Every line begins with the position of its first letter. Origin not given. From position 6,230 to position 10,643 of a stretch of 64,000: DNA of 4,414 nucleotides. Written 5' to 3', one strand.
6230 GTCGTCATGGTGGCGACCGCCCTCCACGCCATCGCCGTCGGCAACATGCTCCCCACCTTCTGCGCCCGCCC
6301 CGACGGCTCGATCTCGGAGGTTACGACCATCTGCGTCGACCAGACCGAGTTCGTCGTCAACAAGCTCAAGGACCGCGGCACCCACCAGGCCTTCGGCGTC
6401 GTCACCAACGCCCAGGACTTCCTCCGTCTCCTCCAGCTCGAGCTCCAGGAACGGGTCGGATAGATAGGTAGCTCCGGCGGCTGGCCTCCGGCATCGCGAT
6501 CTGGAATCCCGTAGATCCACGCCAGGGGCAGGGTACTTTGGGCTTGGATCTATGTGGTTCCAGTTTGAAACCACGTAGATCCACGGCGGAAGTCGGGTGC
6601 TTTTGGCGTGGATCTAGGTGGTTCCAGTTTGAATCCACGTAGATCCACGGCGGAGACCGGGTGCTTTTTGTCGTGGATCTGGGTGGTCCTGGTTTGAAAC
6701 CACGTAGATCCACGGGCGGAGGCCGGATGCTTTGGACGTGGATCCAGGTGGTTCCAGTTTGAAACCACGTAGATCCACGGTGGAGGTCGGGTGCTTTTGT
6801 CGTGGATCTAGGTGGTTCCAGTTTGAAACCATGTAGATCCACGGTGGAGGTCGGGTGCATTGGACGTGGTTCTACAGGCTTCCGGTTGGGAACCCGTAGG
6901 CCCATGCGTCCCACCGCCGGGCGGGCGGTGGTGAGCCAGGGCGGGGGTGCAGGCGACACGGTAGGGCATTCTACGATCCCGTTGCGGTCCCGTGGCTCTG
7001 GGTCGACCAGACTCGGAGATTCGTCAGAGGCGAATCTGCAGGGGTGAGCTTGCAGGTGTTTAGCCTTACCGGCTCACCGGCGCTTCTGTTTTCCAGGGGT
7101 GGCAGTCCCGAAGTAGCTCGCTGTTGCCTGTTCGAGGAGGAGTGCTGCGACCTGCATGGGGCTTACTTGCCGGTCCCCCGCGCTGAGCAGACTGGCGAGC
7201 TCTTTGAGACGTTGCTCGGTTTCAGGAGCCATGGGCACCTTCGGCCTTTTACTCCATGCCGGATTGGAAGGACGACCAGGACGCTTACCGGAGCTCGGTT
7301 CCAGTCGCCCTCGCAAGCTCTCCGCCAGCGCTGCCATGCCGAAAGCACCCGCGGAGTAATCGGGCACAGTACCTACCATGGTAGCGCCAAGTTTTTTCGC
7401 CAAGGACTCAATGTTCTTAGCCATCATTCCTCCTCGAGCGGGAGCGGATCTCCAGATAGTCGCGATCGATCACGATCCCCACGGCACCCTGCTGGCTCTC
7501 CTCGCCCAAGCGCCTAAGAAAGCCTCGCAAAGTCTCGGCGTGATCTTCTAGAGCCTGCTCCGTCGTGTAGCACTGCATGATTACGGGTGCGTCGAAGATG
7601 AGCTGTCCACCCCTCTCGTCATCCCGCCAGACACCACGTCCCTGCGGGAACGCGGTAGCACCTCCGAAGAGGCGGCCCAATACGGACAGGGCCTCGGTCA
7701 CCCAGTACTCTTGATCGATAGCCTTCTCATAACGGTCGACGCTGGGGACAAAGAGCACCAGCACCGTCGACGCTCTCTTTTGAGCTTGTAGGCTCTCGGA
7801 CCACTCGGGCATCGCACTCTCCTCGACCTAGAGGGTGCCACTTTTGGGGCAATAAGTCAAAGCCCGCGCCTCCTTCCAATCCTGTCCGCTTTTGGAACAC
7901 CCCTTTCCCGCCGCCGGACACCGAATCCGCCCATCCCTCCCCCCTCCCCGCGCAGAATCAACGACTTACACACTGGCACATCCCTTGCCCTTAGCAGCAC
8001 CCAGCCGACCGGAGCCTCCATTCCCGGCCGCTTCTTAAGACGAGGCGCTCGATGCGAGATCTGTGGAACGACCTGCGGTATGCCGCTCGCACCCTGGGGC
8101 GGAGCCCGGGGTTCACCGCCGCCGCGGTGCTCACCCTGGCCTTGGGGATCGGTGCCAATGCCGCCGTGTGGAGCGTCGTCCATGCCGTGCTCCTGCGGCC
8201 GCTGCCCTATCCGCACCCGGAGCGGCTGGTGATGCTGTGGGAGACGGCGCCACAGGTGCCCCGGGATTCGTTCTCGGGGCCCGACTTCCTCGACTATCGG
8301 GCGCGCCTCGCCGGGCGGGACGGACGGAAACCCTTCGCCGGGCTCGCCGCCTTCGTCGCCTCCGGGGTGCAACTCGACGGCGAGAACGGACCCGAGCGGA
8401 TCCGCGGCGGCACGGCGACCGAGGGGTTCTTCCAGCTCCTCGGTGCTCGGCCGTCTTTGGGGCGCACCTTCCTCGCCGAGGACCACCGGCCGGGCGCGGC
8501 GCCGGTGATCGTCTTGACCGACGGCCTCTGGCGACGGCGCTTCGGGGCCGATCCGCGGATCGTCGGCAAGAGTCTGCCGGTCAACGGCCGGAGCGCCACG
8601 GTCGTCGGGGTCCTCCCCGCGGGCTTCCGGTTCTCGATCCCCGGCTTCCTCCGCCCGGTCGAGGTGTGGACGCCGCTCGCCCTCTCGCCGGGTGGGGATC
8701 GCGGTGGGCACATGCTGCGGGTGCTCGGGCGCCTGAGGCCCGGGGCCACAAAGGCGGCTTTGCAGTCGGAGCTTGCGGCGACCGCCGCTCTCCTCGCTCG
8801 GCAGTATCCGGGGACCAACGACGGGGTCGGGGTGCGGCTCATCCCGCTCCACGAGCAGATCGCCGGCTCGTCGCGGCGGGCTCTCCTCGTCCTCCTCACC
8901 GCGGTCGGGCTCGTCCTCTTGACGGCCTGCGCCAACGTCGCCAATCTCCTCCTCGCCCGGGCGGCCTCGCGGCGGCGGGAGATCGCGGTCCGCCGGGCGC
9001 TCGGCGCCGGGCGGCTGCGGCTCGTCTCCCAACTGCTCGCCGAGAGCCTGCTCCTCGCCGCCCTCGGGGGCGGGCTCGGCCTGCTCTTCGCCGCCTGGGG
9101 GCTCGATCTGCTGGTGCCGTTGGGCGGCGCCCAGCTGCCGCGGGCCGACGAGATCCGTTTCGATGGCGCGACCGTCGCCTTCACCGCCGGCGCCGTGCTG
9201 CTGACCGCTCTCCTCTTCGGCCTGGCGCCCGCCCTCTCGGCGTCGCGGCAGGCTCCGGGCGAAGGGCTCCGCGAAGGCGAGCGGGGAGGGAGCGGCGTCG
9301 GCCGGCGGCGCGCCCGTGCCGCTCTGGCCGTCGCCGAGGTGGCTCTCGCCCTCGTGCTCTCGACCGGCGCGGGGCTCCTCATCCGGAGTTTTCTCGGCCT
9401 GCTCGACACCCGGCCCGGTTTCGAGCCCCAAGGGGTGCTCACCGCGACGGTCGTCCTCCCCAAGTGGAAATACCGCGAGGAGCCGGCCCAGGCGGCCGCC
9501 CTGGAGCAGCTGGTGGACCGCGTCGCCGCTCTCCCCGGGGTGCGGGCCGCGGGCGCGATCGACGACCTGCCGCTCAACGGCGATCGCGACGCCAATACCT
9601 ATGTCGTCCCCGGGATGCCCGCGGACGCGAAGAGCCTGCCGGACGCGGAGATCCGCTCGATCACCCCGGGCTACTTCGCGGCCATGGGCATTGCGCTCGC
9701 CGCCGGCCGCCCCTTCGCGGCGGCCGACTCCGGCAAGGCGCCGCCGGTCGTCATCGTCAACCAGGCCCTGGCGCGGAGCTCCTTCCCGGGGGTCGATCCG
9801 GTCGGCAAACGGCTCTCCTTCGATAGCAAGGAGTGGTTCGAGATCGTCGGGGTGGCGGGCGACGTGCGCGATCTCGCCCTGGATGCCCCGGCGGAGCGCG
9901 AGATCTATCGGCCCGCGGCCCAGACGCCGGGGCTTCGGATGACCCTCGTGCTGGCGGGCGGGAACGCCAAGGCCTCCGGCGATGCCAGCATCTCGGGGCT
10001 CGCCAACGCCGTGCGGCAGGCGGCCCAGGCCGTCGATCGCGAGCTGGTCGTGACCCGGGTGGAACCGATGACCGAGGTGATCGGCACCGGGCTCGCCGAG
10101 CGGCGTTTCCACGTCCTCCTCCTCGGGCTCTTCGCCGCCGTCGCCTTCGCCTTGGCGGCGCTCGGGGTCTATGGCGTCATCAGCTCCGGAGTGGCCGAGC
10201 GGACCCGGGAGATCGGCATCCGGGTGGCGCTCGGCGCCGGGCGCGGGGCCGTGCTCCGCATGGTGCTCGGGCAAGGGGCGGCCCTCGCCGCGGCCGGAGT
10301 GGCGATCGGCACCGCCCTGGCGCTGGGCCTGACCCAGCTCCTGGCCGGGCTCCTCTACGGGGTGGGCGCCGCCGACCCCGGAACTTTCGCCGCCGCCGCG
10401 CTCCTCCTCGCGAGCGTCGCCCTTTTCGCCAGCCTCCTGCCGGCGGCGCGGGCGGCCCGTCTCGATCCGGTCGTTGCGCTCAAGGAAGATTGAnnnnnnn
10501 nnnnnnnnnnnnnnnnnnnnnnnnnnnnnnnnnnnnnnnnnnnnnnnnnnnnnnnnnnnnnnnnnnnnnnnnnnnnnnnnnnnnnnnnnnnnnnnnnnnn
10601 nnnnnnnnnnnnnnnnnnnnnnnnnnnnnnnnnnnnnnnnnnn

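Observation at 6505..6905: Six-copy tandem array of 64-bp units, each a conserved 16-bp-arm hairpin plus conserved linker (CRISPR-like by eye but not CRISPR)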

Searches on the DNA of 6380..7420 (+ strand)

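Call 13: search_dna_similar(query=window:6464-7420:+, collection=plasmids, mode=distant, max_evalue=0.01)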
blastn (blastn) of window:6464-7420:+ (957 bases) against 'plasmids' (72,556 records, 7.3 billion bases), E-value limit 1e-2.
No match.

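Call 14: search_dna_similar(query=window:6464-7420:+, collection=phages, mode=distant, max_evalue=0.01)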
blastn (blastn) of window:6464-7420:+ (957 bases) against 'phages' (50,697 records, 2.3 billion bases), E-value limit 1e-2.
No match.

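Call 75: search_rna_families(source=window, start=6380, end=7100, threshold=evalue, max_evalue=10)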
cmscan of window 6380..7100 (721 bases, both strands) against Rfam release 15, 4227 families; matches with E-value up to 10: 12.
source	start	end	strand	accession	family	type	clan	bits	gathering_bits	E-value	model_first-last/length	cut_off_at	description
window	6736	6843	+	RF04095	MIR9746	Gene; miRNA;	-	34.1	79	7.6e-05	1-110/110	no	MIR9746 microRNA precursor family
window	6749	6832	-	RF04095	MIR9746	Gene; miRNA;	-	21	79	0.24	1-110/110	no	MIR9746 microRNA precursor family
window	6748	6832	+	RF01007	mir-624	Gene; miRNA;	-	19.3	100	0.54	1-86/86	no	mir-624 microRNA precursor family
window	6692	6759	+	RF04087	MIR5565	Gene; miRNA;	-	19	80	0.3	1-109/109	no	MIR5565 microRNA precursor family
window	6544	6648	+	RF03342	mir-1467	Gene; miRNA;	-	17.5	90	2.2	1-93/93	no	mir-1467 microRNA precursor family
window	6553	6639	+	RF04274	mir-9223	Gene; miRNA;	-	16.5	53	2.3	1-76/76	no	mir-9223 microRNA precursor family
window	6550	6639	-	RF00843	mir-228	Gene; miRNA;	CL00093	15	45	3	1-85/85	no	mir-228 microRNA precursor family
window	6775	6819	+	RF00523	Prion_pknot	Cis-reg;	-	14.5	39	6.9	1-40/40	no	Prion pseudoknot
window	6723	6865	+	RF02556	snaR-A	Gene; sRNA;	-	14.4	98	5.8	1-115/115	no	snaR-A sRNA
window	6756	6824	+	RF04094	MIR537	Gene; miRNA;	-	14.2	100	3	1-151/151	no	MIR537 microRNA precursor family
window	6545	6583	+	RF00255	mir-218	Gene; miRNA;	-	13.2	62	9.6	1-82/82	no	mir-218 microRNA precursor family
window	6380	6457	+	RF02762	C1_109596F_thermometer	Cis-reg; thermoregulator;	-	10.8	125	1.7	113-227/227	5'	C1_109596F 5' UTR thermometer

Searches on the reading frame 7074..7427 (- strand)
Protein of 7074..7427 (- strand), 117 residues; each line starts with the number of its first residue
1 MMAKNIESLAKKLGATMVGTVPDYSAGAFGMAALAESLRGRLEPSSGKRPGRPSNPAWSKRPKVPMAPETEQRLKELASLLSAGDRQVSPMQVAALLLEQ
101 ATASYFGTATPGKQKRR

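Call 29: search_protein_families(library=pfam, proteins=[window:7074-7427:-], max_evalue=5)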
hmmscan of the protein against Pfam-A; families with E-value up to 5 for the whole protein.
window:7074-7427:- (117 aa): 1 family
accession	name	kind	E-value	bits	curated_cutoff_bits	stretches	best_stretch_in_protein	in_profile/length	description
PF02885.22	Glycos_trans_3N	-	0.056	13.6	26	1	15-33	24-42/63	Glycosyl transferase family, helical bundle domain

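Call 30: search_protein_families(library=ncbifam, proteins=[window:7074-7427:-], max_evalue=5)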
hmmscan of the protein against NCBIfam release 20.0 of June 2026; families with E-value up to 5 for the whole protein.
window:7074-7427:- (117 aa): 0 families

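Call 31: search_protein_families(library=padloc, proteins=[window:7074-7427:-], max_evalue=5)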
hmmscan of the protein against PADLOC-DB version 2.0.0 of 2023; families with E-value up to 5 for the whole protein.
window:7074-7427:- (117 aa): 0 families

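Call 46: search_protein_families(library=phrogs, proteins=[window:7074-7427:-], max_evalue=1)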
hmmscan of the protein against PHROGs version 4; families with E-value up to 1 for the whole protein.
window:7074-7427:- (117 aa): 0 families

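Call 48: search_solved_structures(query=window:7074-7427:-, max_evalue=10)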
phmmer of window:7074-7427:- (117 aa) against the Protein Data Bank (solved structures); distinct sequences matched with E-value up to 10: 5.
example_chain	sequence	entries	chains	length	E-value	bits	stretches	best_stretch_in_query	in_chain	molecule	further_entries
7aoi_Bg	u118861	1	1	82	0.057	17.3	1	20-84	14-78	mL99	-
6hiv_Bg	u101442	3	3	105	0.11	16.4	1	20-84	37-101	mL99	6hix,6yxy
5b6d_A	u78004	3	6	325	0.19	15.6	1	32-84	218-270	CMP 5-hydroxymethylase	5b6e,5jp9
5jnh_A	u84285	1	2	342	0.2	15.6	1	32-84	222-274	CMP 5-hydroxymethylase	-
8ebf_A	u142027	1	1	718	0.84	13.6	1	36-70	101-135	Cytoplasmic membrane protein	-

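Call 92: predict_structure(protein=window:7074-7427:-)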
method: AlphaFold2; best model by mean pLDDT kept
length: 117 residues; sequences in the alignment: 1
mean_pLDDT: 62.4   pTM: 0.32
mean pLDDT of the five models: 62.4, 60.1, 51.7, 51.6, 51.4
residues with pLDDT >= 90: 0; 70-90: 34; 50-70: 66; < 50: 17
segments of 3 or more residues with pLDDT < 50: 1-3, 17-19, 109-113
pLDDT, mean of each block of 10 residues (from residue 1): 55 55 52 62 56 54 68 82 76 77 58 50
secondary structure, 60 per line:
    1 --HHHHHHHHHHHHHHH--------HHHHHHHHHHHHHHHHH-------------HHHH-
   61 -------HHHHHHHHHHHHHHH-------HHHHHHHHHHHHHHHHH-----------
elements in order: H3-17 H26-42 H56-59 H68-82 H90-106

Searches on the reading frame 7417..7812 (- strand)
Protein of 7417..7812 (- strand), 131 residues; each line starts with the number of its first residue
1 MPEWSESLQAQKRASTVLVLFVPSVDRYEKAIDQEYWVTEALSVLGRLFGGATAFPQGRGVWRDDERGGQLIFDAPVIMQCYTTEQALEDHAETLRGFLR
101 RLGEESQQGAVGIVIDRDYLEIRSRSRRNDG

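Call 9: search_protein_families(library=pfam, proteins=[window:7417-7812:-], max_evalue=0.01)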
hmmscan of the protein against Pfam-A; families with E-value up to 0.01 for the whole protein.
window:7417-7812:- (131 aa): 0 families

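Call 29: search_protein_families(library=pfam, proteins=[window:7417-7812:-], max_evalue=5)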
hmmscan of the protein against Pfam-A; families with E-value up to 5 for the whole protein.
window:7417-7812:- (131 aa): 3 families
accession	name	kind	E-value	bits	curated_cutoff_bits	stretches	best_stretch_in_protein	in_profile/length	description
PF03958.22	Secretin_N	-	0.14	12.8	28.2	1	38-73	11-46/69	Bacterial type II/III secretion system short domain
PF19979.4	DUF6415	-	0.17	13.1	27.5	1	82-111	14-43/95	Family of unknown function (DUF6415)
PF10615.14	DUF2470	-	0.2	12.6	22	1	89-124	10-47/77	Domain of unknown function (DUF2470)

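Call 30: search_protein_families(library=ncbifam, proteins=[window:7417-7812:-], max_evalue=5)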
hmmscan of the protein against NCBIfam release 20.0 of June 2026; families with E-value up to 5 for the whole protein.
window:7417-7812:- (131 aa): 0 families

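Call 31: search_protein_families(library=padloc, proteins=[window:7417-7812:-], max_evalue=5)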
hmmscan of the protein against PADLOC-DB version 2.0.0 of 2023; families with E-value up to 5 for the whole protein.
window:7417-7812:- (131 aa): 0 families

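Call 46: search_protein_families(library=phrogs, proteins=[window:7417-7812:-], max_evalue=1)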
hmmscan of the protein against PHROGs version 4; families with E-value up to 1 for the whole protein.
window:7417-7812:- (131 aa): 3 families
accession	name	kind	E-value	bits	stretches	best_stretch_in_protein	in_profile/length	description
phrog_3543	-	unknown function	3.8e-07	31.2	1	16-119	6-105/125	-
phrog_123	-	connector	0.15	12.9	1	68-110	55-96/139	tail terminator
phrog_28319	-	unknown function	0.2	11.7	1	63-127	191-253/342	-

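Call 47: search_solved_structures(query=window:7417-7812:-, max_evalue=10)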
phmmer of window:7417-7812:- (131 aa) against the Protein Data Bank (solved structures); distinct sequences matched with E-value up to 10: 0.

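Call 49: find_encoding_contigs(protein=window:7417-7812:-, flank=10000)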
Protein window:7417-7812:- (131 aa): 1 contig read that carries it; 1 place shown.
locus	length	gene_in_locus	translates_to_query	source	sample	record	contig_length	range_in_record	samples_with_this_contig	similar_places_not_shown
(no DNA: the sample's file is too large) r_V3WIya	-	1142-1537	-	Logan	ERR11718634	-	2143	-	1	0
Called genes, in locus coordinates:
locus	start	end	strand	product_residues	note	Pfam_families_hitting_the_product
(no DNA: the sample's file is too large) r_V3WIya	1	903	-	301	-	?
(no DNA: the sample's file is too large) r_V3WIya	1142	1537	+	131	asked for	-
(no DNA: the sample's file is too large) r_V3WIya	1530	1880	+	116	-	-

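Call 53: list_cluster_members(proteins=[P0123, P0121, window:7417-7812:-, window:7074-7424:-])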
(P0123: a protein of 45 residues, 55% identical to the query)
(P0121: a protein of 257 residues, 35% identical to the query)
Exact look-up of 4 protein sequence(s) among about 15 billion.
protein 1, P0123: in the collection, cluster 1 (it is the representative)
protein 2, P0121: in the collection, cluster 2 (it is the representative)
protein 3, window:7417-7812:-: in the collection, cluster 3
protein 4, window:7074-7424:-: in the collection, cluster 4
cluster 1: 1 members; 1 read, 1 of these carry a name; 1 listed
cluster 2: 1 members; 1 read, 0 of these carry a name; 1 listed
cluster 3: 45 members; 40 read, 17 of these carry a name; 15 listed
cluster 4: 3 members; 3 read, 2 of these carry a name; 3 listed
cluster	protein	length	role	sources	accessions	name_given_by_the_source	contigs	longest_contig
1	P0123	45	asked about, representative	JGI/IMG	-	hypothetical protein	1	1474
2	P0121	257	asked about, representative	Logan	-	-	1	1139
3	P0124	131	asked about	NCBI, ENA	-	-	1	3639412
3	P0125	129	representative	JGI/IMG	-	hypothetical protein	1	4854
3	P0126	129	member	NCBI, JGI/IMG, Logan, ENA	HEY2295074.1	MAG TPA: hypothetical protein VGM86_30600 [Thermoanaerobaculia bacterium] | hypothetical protein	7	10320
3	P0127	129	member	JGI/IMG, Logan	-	hypothetical protein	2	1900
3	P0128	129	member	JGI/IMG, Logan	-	hypothetical protein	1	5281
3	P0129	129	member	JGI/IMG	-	hypothetical protein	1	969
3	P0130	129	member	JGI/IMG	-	hypothetical protein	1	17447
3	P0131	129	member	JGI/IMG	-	hypothetical protein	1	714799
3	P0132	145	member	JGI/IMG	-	hypothetical protein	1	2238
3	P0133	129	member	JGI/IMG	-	hypothetical protein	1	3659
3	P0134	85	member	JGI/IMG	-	hypothetical protein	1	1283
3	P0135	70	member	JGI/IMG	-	hypothetical protein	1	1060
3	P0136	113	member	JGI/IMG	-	hypothetical protein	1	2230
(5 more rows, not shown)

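Call 93: predict_structure(protein=window:7417-7812:-)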
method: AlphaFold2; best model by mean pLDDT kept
length: 131 residues; sequences in the alignment: 1
mean_pLDDT: 66.0   pTM: 0.58
mean pLDDT of the five models: 66.0, 60.6, 58.8, 35.8, 35.5
residues with pLDDT >= 90: 0; 70-90: 60; 50-70: 42; < 50: 29
segments of 3 or more residues with pLDDT < 50: 1-13, 27-29, 119-131
pLDDT, mean of each block of 10 residues (from residue 1): 40 55 57 74 86 77 67 72 81 84 70 53 43 40
secondary structure, 60 per line:
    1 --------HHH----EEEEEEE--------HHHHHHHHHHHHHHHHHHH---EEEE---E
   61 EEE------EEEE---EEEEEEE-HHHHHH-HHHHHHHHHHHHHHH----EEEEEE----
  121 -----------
elements in order: E16-22 H31-49 E53-56 E60-63 E70-73 E77-83 H85-90 H92-106 E111-116

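Call 95: fold_search(model_id=the predicted structure, library=pdb)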
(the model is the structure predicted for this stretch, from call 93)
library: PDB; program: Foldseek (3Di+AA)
matches with E <= 10: 1352; with E <= 0.001: 0
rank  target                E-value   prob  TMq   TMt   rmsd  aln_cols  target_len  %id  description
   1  6zm9                  1.1e-03  1.00  0.48  0.49   8.1       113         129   18  PHAGE SAM LYASE IN COMPLEX WITH S-METHYL-5'-THIOADENOSINE (released 2021-02-24)
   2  2zfh_C                1.2e-03  1.00  0.41  0.49   8.4       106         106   11  Crystal structure of putative CutA1 from Homo sapiens at 2.05A resolution (released 2008-01-22)
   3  2zfh_B                1.4e-03  1.00  0.43  0.51   9.7       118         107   12  Crystal structure of putative CutA1 from Homo sapiens at 2.05A resolution (released 2008-01-22)
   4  4zk7_M                1.5e-03  1.00  0.39  0.48  10.7       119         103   19  Crystal structure of rescued two-component self-assembling tetrahedral cage T33-31 (released 2015-07-29)
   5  4wjb_D                1.8e-03  0.99  0.39  0.16   6.9       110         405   20  X-ray crystal structure of a putative amidohydrolase/peptidase from Burkholderia cenocepacia (released 2014-10-08)
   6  5mmj_f                1.8e-03  0.98  0.35  0.39  10.3       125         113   14  Structure of the small subunit of the chloroplast ribosome (released 2017-01-11)
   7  7odr_f                1.8e-03  0.94  0.35  0.32  13.8       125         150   13  State A of the human mitoribosomal large subunit assembly intermediate (released 2021-06-23)
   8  1osc_B                1.9e-03  1.00  0.44  0.52   9.5       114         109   12  Crystal structure of rat CUTA1 at 2.15 A resolution (released 2003-11-25)
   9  3ah6_D                1.9e-03  1.00  0.37  0.44   9.0       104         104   17  Remarkable improvement of the heat stability of CutA1 from E.coli by rational protein designing (released 2010-08-11)
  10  1naq_B                2.2e-03  1.00  0.39  0.47   9.5       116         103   17  Crystal structure of CUTA1 from E.coli at 1.7 A resolution (released 2003-11-25)
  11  3aa8_A                2.2e-03  0.99  0.31  0.37   9.6        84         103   20  Crystal Structure Analysis of the Mutant CutA1 (S11V/E61V) from E. coli (released 2010-08-11)
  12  4wjb_B                2.3e-03  0.99  0.38  0.16   7.0       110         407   20  X-ray crystal structure of a putative amidohydrolase/peptidase from Burkholderia cenocepacia (released 2014-10-08)
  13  1xk8_A                2.5e-03  1.00  0.44  0.53   9.5       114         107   11  Divalent cation tolerant protein CUTA from Homo sapiens O60888 (released 2004-10-19)
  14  7l85_A                2.5e-03  1.00  0.38  0.46   9.0       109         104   14  Designed tetrahedral nanoparticle T33-31 presenting BG505 SOSIP trimers (released 2021-08-04)
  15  4y65_C                2.5e-03  1.00  0.37  0.45   9.4       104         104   19  Crystal structure of E.coli CutA1 C16A/C39A/C79A mutation (released 2015-04-15)
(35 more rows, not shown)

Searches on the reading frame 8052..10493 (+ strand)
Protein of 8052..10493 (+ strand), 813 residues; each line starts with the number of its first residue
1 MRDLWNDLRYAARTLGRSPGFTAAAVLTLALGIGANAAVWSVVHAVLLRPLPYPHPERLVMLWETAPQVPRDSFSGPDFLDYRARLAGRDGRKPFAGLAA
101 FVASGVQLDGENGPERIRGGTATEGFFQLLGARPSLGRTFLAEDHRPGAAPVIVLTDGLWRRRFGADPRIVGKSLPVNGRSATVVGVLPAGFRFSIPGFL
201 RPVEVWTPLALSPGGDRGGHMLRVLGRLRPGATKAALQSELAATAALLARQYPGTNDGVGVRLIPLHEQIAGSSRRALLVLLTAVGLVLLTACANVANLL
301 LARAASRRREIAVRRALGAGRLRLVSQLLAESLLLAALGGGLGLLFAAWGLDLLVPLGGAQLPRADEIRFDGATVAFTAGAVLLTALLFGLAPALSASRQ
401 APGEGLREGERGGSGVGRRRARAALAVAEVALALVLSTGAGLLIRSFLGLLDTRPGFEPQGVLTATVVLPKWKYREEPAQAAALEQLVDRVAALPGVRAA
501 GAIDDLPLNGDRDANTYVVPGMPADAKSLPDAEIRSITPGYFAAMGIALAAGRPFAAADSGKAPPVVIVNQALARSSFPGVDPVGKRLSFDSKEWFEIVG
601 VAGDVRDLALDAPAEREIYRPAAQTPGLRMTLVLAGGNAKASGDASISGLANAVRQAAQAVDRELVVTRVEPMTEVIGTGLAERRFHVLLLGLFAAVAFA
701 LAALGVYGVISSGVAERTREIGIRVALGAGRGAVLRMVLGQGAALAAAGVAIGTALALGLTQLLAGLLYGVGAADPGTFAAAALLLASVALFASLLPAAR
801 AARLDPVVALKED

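Call 16: search_protein_families(library=pfam, proteins=[window:8052-10493:+], max_evalue=0.001)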
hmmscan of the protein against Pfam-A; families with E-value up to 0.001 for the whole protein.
window:8052-10493:+ (813 aa): 2 families
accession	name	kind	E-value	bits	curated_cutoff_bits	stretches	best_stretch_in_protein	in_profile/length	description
PF12704.14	MacB_PCD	-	3.4e-35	122.6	27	2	22-243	1-206/207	MacB-like periplasmic core domain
PF02687.27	FtsX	-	1.2e-29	103.3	25.5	2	693-806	2-120/120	FtsX-like permease C-terminal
